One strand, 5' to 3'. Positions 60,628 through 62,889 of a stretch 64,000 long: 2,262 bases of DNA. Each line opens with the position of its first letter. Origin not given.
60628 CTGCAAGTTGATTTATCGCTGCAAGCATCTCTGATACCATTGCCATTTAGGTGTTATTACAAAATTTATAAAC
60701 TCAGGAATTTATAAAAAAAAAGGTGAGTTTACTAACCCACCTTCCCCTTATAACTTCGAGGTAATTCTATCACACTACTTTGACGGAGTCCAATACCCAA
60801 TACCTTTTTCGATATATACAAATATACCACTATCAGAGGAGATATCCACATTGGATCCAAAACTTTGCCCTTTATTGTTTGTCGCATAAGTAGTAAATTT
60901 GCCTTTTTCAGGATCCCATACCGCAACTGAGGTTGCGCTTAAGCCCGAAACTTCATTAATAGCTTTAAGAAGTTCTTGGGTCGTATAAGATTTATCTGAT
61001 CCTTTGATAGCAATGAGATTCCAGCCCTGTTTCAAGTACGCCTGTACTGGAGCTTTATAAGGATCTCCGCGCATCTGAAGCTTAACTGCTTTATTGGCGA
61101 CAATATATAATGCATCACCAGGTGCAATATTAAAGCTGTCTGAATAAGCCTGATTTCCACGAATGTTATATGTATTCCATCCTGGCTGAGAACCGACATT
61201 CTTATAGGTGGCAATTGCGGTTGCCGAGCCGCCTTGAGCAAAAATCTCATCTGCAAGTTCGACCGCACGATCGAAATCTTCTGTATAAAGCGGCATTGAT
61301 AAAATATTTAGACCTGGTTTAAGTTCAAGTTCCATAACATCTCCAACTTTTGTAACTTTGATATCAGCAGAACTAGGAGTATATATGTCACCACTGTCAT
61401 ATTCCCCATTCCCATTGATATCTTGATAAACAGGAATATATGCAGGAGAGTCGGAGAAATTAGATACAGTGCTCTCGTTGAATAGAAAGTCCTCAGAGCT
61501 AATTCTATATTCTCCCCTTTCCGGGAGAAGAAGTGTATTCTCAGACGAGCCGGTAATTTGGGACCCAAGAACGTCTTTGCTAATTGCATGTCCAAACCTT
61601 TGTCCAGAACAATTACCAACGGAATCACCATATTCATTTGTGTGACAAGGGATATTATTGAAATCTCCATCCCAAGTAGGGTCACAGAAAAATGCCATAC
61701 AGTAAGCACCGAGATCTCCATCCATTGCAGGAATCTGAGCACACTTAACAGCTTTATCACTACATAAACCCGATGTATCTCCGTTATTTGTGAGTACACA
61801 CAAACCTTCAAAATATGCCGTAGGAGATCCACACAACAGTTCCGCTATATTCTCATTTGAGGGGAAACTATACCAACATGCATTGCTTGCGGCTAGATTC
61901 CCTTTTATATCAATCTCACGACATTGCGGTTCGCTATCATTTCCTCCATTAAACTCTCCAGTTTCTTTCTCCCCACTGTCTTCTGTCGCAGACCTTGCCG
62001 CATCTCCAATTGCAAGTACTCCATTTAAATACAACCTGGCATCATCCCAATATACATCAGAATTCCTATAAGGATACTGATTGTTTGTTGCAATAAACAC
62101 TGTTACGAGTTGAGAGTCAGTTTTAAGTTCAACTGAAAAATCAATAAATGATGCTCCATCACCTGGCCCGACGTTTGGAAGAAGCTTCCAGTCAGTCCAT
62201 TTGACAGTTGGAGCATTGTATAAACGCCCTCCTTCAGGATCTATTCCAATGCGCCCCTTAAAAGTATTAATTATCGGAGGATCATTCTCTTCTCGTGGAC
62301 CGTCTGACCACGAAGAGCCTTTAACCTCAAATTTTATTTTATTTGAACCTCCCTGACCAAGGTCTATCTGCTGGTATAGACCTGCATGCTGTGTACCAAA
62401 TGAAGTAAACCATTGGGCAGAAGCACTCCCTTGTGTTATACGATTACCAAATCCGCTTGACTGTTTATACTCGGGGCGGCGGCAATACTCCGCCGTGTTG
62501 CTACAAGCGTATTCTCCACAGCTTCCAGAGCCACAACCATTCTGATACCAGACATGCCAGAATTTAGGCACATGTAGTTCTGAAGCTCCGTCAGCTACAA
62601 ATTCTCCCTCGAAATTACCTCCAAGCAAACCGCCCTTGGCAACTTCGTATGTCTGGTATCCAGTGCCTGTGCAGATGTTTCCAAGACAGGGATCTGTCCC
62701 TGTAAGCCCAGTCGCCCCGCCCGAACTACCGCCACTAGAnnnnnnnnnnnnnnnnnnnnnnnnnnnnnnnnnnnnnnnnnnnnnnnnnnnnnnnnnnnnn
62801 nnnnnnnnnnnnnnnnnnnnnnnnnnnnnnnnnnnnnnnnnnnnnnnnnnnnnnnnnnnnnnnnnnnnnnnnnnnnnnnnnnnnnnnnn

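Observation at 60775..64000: Third family member carries an enzyme payload (GH5-like TIM barrel plus CBM-like domain) on the same C-terminal module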

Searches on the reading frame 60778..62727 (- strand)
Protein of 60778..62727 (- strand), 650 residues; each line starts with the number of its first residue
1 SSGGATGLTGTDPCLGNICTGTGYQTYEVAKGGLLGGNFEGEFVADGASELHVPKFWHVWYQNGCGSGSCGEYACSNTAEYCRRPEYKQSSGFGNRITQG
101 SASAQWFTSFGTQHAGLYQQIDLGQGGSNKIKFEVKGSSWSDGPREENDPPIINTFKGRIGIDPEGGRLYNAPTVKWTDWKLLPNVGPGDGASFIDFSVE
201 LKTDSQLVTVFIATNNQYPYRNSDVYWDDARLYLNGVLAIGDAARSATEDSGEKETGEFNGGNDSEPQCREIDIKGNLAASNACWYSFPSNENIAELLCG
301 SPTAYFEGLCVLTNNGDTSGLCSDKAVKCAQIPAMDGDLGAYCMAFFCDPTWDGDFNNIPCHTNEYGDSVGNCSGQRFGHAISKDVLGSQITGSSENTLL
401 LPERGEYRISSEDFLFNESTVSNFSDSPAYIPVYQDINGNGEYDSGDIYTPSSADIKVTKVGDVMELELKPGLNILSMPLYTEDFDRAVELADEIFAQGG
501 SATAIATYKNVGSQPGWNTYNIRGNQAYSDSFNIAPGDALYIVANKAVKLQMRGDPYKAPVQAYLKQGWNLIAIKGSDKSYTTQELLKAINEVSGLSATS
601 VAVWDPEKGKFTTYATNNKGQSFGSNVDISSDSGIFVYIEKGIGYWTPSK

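Call 59: predict_structure(alignment_id=A5)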
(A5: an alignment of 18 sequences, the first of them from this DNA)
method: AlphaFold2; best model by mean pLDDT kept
length: 650 residues; sequences in the alignment: 18
mean_pLDDT: 68.9   pTM: 0.45
mean pLDDT of the five models: 68.9, 68.1, 67.9, 65.9, 64.0
residues with pLDDT >= 90: 151; 70-90: 233; 50-70: 78; < 50: 188
segments of 3 or more residues with pLDDT < 50: 1-26, 97-100, 243-394
pLDDT, mean of each block of 10 residues (from residue 1): 29 41 46 60 66 81 60 57 78 49 80 87 78 93 61 77 90 92 78 88 91 86 87 85 44 37 31 36 34 43 33 33 31 36 28 33 32 33 38 60 89 79 87 78 77 81 88 85 79 90 90 81 80 81 92 84 90 85 95 94 89 92 93 89 88
secondary structure, 60 per line:
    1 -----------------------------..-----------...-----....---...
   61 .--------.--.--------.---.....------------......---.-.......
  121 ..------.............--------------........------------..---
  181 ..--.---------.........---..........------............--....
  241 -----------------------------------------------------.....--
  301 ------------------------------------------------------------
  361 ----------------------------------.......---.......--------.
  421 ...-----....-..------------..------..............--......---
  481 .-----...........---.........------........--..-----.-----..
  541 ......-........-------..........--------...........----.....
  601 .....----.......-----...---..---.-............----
elements in order: E43-45 E51-54 E58-61 E86-90 E103-108 E114-122 E129-141 E156-163 E195-203 E207-216 E223-234 E237-240 H294-298 E398-401 E405-411 E420-423 E429-432 E456-469 E472-477 H488-497 E501-509 E516-523 E539-546 E548-555 E563-572 H583-591 E596-605 E610-616 E622-624 E635-646

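Call 62: fold_search(model_id=the predicted structure, library=pdb)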
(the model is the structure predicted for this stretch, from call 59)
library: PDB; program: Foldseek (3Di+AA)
matches with E <= 10: 1643; with E <= 0.001: 25
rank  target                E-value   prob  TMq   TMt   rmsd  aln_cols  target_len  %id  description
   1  2xon_L                1.4e-05  1.00  0.17  0.65   5.1       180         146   10  Structure of TmCBM61 in complex with beta-1,4-galactotriose at 1.4 A resolution (released 2010-09-08)
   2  4d0q                  2.0e-05  1.00  0.18  0.56   6.4       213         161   11  Hyaluronan Binding Module of the Streptococcal Pneumoniae Hyaluronate Lyase (released 2014-08-06)
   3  2xom_A                2.3e-05  1.00  0.17  0.66   4.5       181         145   10  Atomic resolution structure of TmCBM61 in complex with beta-1,4- galactotriose (released 2010-09-08)
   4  1gui_A                7.8e-05  1.00  0.16  0.50   7.5       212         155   17  CBM4 structure and function (released 2002-09-26)
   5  2y6j                  1.1e-04  1.00  0.19  0.65   5.0       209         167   10  X-2 engineered mutated CBM4-2 Carbohydrate Binding Module from a Thermostable Rhodothermus marinus Xylanase (released 2012-03-07)
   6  8zi4_A                1.5e-04  0.93  0.15  0.16  25.7       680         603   10  Cryo-EM structure of wtEP-trypsinogen (released 2025-05-21)
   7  8xmz_A                1.8e-04  1.00  0.16  0.61   5.0       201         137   10  Crystal structure of a novel porphyran-binding carbohydrate binding module (released 2024-01-17)
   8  2c26                  1.9e-04  1.00  0.16  0.37   5.5       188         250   11  Structural basis for the promiscuous specificity of the carbohydrate- binding modules from the beta-sandwich super famil (released 2005-10-18)
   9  8a28_A                2.6e-04  1.00  0.15  0.25   5.1       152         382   10  Structure of the astacin zymogen of LAST-MAM from Limulus polyphemus (released 2022-10-19)
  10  5x7o_A                2.8e-04  1.00  0.15  0.09   5.8       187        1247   12  Crystal structure of Paenibacillus sp. 598K alpha-1,6-glucosyltransferase (released 2017-07-26)
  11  5w6h_A                3.1e-04  1.00  0.17  0.16   6.5       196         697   12  Crystal structure of Bacteriophage CBA120 tailspike protein 4 enzymatically active domain (TSP4dN, orf213) (released 2018-10-24)
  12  8w7n                  4.3e-04  1.00  0.14  0.09   5.5       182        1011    9  Crystal structure of the in-cell Cry1Aa purified from Bacillus thuringiensis (released 2024-03-06)
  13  2zey_A                4.5e-04  1.00  0.14  0.45   6.2       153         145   12  Family 16 carbohydrate binding module (released 2008-03-04)
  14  8iq9_B                4.5e-04  1.00  0.15  0.17   7.0       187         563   12  Crystal structure of trimeric K2-2 TSP in complex with tetrasaccharide and octasaccharide (released 2024-02-21)
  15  8zuh_C                5.8e-04  1.00  0.17  0.37   6.8       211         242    9  Crystal structure of bovine Fbs2/Skp1/Man3GlcNAc2 complex (released 2024-09-04)
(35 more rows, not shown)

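Call 64: search_protein_families(library=pfam, alignment_id=A5, max_evalue=0.1)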
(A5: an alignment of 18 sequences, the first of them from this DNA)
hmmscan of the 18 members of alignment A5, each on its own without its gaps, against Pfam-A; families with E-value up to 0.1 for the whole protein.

A. member 1, seq(650 aa): 0 families

B. families by the number of members that match (of 18 scanned): 4 families
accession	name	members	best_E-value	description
PF20009.4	GEVED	1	0.0047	GEVED domain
PF25513.1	P2_C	1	0.02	Viral coat protein P2 C-terminal domain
PF23872.1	DUF7227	1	0.053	Domain of unknown function (DUF7227)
PF21496.2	MIC5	1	0.06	Microneme protein MIC5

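Call 65: search_solved_structures(query=A5, max_evalue=10, show_alignments=2)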
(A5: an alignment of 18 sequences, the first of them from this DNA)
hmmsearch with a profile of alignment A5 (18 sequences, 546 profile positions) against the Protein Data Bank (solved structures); distinct sequences matched with E-value up to 10: 2.
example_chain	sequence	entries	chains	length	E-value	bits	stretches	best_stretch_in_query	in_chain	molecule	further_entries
6vgj_A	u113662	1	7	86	1.6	10.5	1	151-208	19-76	C-X-C motif chemokine 13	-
5cba_E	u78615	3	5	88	1.7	10.4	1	151-208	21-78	C-X-C motif chemokine 13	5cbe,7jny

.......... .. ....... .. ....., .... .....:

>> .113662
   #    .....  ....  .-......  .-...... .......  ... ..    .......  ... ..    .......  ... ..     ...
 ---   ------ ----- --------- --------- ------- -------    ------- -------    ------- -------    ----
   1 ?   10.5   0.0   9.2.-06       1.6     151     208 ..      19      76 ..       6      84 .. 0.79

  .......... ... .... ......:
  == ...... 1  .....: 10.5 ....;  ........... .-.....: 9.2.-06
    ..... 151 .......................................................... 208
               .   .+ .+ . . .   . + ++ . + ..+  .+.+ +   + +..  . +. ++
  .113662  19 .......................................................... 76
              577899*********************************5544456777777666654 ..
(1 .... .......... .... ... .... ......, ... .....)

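Call 67: find_homologous_proteins(query=A5, max_evalue=0.001)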
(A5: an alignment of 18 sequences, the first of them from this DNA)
Query A5 (18 sequences) (650 aa, profile of the alignment): 5 proteins with E <= 0.001 among 8000 candidates.
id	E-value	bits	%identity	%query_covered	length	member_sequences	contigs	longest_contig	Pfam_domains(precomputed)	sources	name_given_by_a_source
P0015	4.6e-233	793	100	100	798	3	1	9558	-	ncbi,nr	ncbi:hypothetical protein KC622_02110, partial [Candidatus Dojkabacteria bacterium]|nr:hypothetical 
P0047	7.0e-164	565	55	36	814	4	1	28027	-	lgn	-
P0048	1.6e-20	91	26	30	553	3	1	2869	PF01476.27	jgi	jgi:LysM repeat protein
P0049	5.5e-15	73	25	28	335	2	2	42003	-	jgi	jgi:hypothetical protein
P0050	5.4e-12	63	23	28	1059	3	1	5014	-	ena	-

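Call 70: search_protein_families(library=pfam, proteins=[P0048, P0049, P0050, P0047], max_evalue=0.05)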
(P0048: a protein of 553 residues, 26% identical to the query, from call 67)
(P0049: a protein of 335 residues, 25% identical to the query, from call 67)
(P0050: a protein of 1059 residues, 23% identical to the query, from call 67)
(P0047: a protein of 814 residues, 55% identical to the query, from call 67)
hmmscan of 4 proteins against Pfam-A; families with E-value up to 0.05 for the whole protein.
P0048 (553 aa): 3 families
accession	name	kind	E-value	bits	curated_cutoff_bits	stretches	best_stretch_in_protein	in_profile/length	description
PF01476.26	LysM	-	9.1e-13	48.4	20.9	1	296-339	1-43/43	LysM domain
PF17210.9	SdrD_B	-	4.3e-05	24.1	29.7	1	385-452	7-76/112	SdrD B-like domain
PF23473.1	LysM3_LYK4_5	-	0.004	17.6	29.3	1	297-332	6-40/48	LYK4/5 LysM3 domain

P0049 (335 aa): 0 families

P0050 (1059 aa): 1 family
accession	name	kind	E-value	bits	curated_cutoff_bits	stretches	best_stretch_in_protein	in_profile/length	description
PF13529.12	Peptidase_C39_2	-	0.0052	17.8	24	0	374-403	11-37/143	Peptidase_C39 like family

P0047 (814 aa): 0 families

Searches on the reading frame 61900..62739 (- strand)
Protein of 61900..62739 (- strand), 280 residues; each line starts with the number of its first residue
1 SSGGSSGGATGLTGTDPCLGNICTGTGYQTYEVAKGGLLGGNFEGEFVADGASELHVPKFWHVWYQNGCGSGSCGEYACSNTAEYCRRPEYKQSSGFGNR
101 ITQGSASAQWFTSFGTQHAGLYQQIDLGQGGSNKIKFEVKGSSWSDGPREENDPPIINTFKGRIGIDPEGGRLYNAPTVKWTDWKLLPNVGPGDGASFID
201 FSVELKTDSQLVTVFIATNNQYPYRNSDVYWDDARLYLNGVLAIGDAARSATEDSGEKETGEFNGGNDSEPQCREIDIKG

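Call 12: search_protein_families(library=pfam, proteins=[window:61900-62739:-], max_evalue=10)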
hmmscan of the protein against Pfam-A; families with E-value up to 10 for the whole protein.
window:61900-62739:- (280 aa): 1 family
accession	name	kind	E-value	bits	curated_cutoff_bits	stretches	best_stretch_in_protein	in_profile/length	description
PF14462.11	Prok-E2_E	-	0.18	12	25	1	207-256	39-88/123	Prokaryotic E2 family E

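Call 45: search_protein_families(library=pfam, alignment_id=A3, max_evalue=1)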
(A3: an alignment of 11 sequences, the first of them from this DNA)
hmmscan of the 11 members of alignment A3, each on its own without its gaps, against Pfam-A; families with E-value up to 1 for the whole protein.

A. member 1, seq(241 aa): 0 families

B. families by the number of members that match (of 11 scanned): 3 families
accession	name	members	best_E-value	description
PF10629.15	CMI2B-like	1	0.049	Ciliary microtubule inner protein 2B-like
PF20939.2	MsrA_helical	1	0.063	Selenoprotein methionine sulfoxide reductase A, helical domain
PF05075.19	DUF684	1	0.2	Protein of unknown function (DUF684)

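Call 46: search_solved_structures(query=A3, max_evalue=10, show_alignments=2)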
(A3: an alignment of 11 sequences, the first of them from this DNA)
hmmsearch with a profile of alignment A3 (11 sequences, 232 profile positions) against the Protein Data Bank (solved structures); distinct sequences matched with E-value up to 10: 2.
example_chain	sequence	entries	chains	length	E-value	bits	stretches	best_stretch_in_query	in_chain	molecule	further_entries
2n41_A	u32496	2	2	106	0.097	15.4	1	183-226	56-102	OR34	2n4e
2gjh_A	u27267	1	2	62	0.23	14.2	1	185-226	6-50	DESIGNED PROTEIN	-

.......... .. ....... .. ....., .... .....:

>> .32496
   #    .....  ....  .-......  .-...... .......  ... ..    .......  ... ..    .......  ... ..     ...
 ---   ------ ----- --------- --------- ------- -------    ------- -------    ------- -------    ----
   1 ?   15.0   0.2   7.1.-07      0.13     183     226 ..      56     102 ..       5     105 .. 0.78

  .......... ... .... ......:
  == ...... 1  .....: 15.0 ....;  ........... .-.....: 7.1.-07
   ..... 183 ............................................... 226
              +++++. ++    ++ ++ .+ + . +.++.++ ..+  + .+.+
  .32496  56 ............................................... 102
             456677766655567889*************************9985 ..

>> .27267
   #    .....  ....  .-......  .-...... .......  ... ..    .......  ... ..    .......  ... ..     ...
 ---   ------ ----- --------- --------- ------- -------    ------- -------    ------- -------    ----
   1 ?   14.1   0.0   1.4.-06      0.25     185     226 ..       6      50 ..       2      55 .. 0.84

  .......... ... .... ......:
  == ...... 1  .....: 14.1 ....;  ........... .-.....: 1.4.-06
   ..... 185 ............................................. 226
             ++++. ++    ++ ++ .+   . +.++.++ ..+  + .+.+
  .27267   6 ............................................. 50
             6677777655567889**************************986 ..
